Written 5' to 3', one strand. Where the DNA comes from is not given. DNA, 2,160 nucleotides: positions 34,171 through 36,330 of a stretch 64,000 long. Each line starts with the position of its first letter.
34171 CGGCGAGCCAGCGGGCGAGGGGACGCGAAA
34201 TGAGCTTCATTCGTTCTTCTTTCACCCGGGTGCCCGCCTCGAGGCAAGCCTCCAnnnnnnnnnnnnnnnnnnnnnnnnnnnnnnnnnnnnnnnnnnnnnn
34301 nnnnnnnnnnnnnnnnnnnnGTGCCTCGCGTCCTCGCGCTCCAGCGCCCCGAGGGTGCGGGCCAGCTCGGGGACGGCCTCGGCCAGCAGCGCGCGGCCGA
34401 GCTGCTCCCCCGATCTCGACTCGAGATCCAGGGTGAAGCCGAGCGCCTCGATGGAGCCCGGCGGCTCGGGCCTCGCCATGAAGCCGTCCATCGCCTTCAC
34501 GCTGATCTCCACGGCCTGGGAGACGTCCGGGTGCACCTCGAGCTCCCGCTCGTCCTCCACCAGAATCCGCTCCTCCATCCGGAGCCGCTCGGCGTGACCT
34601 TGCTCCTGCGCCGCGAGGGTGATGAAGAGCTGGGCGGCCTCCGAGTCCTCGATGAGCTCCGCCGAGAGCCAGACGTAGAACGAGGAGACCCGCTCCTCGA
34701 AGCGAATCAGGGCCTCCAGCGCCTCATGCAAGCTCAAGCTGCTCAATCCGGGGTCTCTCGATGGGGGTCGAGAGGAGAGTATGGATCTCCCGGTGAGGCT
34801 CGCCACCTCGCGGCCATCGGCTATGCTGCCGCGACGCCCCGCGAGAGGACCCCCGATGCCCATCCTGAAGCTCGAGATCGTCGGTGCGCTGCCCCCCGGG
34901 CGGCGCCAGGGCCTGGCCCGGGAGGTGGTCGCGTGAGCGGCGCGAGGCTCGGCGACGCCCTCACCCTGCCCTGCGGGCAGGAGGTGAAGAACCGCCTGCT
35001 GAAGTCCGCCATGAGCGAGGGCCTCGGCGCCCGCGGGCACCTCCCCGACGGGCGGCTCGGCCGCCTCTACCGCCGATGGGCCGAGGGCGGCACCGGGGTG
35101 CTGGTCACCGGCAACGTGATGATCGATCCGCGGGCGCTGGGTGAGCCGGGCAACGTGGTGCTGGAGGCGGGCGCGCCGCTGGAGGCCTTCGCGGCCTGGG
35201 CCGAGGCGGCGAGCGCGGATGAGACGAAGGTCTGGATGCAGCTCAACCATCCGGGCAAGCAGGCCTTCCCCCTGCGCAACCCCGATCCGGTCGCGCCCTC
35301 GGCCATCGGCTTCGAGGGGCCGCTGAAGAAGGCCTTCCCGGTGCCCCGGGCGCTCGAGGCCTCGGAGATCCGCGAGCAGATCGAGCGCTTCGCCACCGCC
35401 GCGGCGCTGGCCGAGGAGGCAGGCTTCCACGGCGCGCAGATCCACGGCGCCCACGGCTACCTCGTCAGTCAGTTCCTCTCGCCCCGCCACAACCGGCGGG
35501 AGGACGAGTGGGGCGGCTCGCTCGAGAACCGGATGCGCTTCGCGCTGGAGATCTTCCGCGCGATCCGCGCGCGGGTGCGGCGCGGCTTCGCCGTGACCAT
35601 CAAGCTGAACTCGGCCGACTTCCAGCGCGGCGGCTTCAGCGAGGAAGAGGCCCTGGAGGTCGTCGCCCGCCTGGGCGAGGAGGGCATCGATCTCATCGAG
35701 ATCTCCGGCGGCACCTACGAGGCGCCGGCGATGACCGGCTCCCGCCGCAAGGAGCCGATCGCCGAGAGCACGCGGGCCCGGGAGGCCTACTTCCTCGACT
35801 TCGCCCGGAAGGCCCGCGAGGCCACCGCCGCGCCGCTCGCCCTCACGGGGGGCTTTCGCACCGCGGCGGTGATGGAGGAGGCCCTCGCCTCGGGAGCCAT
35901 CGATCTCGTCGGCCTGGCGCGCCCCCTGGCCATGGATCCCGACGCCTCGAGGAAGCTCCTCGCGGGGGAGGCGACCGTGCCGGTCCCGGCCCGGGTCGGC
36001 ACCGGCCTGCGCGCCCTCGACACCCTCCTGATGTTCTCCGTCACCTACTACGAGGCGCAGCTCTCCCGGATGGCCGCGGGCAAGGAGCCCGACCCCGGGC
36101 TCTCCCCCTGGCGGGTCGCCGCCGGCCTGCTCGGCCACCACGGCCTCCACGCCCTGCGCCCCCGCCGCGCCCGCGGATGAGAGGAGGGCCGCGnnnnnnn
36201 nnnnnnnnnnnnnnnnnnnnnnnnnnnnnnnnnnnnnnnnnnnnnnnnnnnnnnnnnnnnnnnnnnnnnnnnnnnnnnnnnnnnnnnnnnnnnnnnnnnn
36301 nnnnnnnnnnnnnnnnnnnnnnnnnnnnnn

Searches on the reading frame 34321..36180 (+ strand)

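Call 79: search_protein_families(library=pfam, proteins=[window:34321-36180:+], max_evalue=0.00001)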
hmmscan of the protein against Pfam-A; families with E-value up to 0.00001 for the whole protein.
window:34321-36180:+ (619 aa): 1 family
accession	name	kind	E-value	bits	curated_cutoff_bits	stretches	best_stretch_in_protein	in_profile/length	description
PF00724.26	Oxidored_FMN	-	4.4e-49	168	27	1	221-547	12-336/342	NADH:flavin oxidoreductase / NADH oxidase family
